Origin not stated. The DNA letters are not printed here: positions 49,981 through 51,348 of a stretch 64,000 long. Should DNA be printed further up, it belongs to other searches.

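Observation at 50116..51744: Stand-alone RelA/SpoT-fold synthetase coupled to a HEPN-like partner: candidate undescribed toxin/abortive-infection pair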

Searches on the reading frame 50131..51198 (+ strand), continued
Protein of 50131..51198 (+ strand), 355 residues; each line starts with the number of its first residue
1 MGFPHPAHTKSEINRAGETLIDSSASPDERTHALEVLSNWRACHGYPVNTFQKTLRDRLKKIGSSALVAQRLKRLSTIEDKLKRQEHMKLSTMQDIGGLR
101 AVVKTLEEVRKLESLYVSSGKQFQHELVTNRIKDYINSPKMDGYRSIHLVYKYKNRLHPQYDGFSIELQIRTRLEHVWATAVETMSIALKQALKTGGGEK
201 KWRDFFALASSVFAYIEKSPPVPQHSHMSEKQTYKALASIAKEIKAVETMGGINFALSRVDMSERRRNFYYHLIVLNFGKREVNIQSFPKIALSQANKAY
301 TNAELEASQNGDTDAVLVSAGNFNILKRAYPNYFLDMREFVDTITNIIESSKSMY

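Call 77: find_related_loci(query=A4, collection=viral_contigs, flank=4000)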
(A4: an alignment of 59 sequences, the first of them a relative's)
Query A4 (355 aa) in viral_contigs; peptide patterns used: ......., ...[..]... (x = any residue, [..] = any of these).
221 stretches matched a pattern; 134 encode a relative of the query (tblastn E <= 1e-3); the best 80 are kept; 80 distinct loci.
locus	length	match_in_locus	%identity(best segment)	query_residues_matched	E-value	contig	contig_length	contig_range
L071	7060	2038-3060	47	1-347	4e-95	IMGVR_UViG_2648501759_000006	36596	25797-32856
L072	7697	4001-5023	46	1-347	2e-93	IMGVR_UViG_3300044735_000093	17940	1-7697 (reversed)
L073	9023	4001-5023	45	1-347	2e-91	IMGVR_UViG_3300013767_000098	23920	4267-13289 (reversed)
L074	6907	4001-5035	43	1-347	4e-86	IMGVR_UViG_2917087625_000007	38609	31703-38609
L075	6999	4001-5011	43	9-347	5e-85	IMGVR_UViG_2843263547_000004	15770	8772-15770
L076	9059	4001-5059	42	1-354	1e-84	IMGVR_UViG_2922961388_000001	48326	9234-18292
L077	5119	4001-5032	43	1-347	3e-84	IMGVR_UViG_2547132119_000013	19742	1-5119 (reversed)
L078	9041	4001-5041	42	1-348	4e-84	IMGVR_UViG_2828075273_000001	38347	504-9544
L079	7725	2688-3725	41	1-348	4e-84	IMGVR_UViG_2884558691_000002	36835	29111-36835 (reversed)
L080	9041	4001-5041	41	1-348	1e-83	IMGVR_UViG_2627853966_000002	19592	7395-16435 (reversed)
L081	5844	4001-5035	42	1-347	6e-83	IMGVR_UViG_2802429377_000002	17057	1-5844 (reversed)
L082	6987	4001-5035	42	1-347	3e-82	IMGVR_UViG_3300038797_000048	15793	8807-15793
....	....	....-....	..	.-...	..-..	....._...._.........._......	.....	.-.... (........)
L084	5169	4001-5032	41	1-347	3e-82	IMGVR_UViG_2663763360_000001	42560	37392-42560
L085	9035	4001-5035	40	1-347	3e-82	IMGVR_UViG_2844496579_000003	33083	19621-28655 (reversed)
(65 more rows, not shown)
